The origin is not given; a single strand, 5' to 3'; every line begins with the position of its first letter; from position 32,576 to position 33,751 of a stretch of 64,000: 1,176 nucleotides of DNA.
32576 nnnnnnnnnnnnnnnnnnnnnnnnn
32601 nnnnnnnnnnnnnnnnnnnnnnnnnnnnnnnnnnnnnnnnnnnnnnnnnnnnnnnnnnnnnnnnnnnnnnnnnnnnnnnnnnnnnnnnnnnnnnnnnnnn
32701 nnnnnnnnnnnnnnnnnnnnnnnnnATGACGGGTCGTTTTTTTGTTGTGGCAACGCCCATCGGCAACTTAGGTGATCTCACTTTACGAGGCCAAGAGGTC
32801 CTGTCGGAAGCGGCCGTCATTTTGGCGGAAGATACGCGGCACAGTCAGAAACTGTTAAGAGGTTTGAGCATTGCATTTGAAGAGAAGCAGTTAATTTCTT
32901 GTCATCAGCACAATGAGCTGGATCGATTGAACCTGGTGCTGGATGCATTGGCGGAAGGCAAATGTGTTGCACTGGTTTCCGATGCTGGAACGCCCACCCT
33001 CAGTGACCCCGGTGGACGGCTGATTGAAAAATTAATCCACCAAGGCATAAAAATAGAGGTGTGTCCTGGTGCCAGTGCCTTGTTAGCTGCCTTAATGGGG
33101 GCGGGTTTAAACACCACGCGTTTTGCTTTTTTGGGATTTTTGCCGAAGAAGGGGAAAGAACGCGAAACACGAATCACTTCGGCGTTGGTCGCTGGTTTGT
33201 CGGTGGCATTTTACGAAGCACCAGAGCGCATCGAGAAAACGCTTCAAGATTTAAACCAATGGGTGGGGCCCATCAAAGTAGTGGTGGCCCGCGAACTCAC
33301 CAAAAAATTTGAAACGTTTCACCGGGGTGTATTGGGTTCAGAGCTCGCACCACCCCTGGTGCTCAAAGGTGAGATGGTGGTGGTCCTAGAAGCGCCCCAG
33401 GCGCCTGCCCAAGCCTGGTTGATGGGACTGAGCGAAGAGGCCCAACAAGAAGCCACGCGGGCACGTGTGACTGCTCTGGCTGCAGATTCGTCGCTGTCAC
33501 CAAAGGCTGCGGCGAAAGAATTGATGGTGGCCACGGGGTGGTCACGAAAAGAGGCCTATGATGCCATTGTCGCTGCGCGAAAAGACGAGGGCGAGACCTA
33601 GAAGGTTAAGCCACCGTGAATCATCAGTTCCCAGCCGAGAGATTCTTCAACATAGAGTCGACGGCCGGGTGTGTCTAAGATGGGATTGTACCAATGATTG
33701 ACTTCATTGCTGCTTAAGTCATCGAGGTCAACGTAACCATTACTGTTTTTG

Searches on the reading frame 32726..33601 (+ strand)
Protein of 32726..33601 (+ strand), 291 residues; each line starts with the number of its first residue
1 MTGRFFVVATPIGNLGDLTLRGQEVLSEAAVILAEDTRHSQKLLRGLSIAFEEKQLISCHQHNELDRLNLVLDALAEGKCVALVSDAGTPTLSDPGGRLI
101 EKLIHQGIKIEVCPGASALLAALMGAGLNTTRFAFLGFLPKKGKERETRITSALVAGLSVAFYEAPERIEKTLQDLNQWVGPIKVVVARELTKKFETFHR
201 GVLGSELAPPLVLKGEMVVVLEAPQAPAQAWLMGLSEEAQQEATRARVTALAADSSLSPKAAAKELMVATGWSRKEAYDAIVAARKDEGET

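Call 21: search_protein_families(library=ncbifam, proteins=[window:32726-33601:+], max_evalue=0.00001)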
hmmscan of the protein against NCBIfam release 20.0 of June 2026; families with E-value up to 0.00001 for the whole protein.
window:32726-33601:+ (291 aa): 5 families
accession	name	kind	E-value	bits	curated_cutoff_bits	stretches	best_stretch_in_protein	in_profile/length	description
TIGR00096.1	TIGR00096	equivalog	4e-67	226.5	167.9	1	6-279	3-269/275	16S rRNA (cytidine(1402)-2'-O)-methyltransferase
NF011570.0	PRK14994.1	equivalog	2.4e-48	164.8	502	1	3-228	12-239/287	16S rRNA (cytidine(1402)-2'-O)-methyltransferase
NF004423.0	PRK05765.1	equivalog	7e-09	35.6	332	1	1-163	1-162/247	precorrin-3B C(17)-methyltransferase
TIGR01466.1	cobJ_cbiH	equivalog_domain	9.3e-09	35.2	246.35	1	7-167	3-162/239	precorrin-3B C(17)-methyltransferase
NF004790.0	PRK06136.1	subfamily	5.4e-06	26.2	198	1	5-174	6-182/250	uroporphyrinogen-III C-methyltransferase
